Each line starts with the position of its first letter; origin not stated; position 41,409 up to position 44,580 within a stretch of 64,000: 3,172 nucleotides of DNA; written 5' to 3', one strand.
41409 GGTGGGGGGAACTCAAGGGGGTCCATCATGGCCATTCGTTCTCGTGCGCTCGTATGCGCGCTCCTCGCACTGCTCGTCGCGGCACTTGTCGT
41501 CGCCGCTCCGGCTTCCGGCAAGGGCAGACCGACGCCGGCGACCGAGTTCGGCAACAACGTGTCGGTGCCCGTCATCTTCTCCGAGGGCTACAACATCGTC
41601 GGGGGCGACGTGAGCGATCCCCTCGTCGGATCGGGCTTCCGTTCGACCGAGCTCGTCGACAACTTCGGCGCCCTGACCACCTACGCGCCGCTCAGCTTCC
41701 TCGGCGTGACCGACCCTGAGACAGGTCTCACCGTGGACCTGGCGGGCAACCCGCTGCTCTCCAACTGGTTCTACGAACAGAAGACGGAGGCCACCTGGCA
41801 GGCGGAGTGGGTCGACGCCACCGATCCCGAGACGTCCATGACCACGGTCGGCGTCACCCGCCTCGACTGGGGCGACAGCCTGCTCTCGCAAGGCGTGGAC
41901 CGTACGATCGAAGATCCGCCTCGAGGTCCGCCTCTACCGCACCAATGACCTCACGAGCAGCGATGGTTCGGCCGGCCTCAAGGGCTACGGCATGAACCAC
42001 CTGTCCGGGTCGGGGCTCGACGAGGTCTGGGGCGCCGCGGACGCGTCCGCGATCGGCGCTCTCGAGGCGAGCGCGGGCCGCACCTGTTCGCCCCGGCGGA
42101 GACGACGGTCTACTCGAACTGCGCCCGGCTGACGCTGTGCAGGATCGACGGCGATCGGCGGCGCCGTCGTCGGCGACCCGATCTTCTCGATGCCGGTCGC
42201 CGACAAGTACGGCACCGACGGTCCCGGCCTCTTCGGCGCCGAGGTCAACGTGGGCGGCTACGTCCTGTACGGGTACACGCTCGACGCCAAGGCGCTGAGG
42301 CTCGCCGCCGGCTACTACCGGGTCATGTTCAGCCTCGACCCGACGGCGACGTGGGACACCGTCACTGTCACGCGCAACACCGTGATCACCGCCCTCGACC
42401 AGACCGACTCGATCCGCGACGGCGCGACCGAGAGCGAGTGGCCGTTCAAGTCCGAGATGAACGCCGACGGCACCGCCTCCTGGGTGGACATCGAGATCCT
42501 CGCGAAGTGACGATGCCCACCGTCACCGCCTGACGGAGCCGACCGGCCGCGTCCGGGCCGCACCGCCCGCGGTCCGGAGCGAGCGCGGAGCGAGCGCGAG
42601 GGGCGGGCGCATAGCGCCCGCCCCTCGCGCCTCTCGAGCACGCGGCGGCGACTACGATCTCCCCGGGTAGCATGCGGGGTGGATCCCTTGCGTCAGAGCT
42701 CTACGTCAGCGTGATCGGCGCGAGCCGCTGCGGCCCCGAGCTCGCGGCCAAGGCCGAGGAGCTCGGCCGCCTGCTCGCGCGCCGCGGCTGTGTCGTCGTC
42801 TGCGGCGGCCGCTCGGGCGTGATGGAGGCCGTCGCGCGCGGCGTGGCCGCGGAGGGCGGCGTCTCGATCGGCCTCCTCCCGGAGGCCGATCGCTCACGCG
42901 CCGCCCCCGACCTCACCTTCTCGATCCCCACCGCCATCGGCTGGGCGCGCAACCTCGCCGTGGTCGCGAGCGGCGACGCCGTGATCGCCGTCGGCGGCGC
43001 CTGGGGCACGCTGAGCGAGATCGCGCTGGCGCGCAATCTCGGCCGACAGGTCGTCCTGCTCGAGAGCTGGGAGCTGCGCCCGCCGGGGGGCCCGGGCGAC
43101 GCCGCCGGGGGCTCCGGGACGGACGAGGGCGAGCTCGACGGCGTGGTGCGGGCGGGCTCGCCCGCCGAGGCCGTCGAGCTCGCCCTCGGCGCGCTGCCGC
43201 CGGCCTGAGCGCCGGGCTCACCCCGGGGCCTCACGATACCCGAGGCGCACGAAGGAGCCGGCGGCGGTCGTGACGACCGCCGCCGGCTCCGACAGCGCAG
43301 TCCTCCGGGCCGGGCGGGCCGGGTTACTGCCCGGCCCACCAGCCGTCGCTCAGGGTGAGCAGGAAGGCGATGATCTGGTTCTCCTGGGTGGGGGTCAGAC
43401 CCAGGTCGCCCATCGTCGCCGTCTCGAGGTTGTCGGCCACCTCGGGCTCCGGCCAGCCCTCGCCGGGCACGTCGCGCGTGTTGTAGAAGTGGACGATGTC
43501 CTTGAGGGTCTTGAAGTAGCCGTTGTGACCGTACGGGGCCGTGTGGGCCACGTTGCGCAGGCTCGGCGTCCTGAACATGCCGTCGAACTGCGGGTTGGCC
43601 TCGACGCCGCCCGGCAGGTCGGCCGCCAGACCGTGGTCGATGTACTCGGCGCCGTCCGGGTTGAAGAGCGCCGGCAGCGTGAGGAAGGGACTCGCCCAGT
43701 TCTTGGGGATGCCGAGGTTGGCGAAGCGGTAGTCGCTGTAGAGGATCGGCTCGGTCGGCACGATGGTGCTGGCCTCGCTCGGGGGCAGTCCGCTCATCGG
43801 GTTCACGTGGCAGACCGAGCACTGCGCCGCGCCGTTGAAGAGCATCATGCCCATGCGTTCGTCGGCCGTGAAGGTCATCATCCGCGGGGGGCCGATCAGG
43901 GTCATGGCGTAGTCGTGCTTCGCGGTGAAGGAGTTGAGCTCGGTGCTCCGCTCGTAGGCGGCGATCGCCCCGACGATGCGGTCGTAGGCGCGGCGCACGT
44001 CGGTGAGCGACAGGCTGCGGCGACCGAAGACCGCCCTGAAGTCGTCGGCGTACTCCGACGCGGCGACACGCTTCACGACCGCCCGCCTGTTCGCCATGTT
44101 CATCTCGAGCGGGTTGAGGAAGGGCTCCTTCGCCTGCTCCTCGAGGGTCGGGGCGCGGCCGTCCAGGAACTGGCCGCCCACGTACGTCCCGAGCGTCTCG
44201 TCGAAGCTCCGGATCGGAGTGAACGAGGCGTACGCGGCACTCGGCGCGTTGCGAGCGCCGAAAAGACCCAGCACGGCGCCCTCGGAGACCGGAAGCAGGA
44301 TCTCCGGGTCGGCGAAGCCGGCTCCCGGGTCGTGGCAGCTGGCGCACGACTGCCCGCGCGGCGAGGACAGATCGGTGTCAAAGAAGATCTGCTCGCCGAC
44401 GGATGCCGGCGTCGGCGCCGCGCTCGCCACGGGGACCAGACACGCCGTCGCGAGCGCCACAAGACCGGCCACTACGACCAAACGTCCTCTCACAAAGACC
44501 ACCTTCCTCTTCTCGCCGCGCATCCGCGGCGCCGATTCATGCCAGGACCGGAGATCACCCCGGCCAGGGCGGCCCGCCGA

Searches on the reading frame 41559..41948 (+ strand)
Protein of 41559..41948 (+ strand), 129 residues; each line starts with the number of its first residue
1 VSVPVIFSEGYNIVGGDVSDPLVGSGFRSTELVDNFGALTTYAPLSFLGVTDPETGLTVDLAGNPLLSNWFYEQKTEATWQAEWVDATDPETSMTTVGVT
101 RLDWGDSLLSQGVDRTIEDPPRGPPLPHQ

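Call 12: search_protein_families(library=ncbifam, proteins=[window:41559-41948:+], max_evalue=0.001)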
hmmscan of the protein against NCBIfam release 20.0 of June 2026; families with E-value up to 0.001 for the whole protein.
window:41559-41948:+ (129 aa): 0 families

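Call 13: search_protein_families(library=pfam, proteins=[window:41559-41948:+], max_evalue=0.001)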
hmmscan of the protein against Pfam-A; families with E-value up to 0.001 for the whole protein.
window:41559-41948:+ (129 aa): 0 families

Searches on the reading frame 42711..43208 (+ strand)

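Call 12: search_protein_families(library=ncbifam, proteins=[window:42711-43208:+], max_evalue=0.001)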
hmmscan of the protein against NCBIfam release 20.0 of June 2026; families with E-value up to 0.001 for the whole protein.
window:42711-43208:+ (165 aa): 3 families
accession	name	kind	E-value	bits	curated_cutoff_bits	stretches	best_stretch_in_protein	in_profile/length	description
TIGR00725.1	TIGR00725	hypoth_equivalog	3e-31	108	106.9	1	1-118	6-122/159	TIGR00725 family protein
TIGR00730.1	TIGR00730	subfamily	2.8e-15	56.5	96.35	1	10-104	16-113/178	TIGR00730 family Rossman fold protein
NF058542.1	CtkRMPhLog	equivalog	2.2e-08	34.3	300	1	7-107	13-116/177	cytokinin riboside 5'-monophosphate phosphoribohydrolase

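Call 13: search_protein_families(library=pfam, proteins=[window:42711-43208:+], max_evalue=0.001)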
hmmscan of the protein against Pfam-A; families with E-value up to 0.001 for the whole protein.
window:42711-43208:+ (165 aa): 2 families
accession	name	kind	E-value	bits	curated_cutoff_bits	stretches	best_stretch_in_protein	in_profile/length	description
PF18306.6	LDcluster4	-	1.1e-39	135.9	26.3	1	2-120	7-125/151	SLOG cluster4 family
PF03641.19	Lysine_decarbox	-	1.7e-05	25.4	27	1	38-104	1-69/131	Possible lysine decarboxylase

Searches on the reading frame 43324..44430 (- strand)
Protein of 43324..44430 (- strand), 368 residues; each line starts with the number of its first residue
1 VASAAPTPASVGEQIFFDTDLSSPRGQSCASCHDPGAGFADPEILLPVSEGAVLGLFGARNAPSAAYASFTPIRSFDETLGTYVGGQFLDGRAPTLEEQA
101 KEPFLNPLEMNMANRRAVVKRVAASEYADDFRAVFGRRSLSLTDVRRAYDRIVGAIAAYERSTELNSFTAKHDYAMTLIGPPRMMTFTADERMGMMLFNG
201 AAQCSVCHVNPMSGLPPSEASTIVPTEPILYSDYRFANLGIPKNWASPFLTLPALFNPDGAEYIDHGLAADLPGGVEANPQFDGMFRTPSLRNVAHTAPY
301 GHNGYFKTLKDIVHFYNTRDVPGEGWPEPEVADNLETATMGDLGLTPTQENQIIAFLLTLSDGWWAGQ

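Call 12: search_protein_families(library=ncbifam, proteins=[window:43324-44430:-], max_evalue=0.001)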
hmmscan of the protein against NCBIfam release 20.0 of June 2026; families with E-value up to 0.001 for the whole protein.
window:43324-44430:- (368 aa): 3 families
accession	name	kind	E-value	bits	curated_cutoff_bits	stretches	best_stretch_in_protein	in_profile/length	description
TIGR04039.1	MXAN_0977_Heme2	hypoth_equivalog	3.6e-33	115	362.85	1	10-362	13-323/336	MbnH family di-heme enzyme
TIGR03791.1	TTQ_mauG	equivalog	2.7e-23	82.6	443.85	2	9-209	6-177/291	tryptophan tryptophylquinone biosynthesis enzyme MauG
TIGR03981.2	SAM_quin_mod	hypoth_equivalog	1.5e-20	73.5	340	1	285-316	327-358/411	His-Xaa-Ser system-associated MauG-like protein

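Call 13: search_protein_families(library=pfam, proteins=[window:43324-44430:-], max_evalue=0.001)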
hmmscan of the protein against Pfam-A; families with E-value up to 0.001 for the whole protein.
window:43324-44430:- (368 aa): 1 family
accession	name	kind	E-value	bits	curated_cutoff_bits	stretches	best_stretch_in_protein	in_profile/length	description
PF03150.19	CCP_MauG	-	1.2e-34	120.6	25.6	1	9-174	4-142/149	Di-haem cytochrome c peroxidase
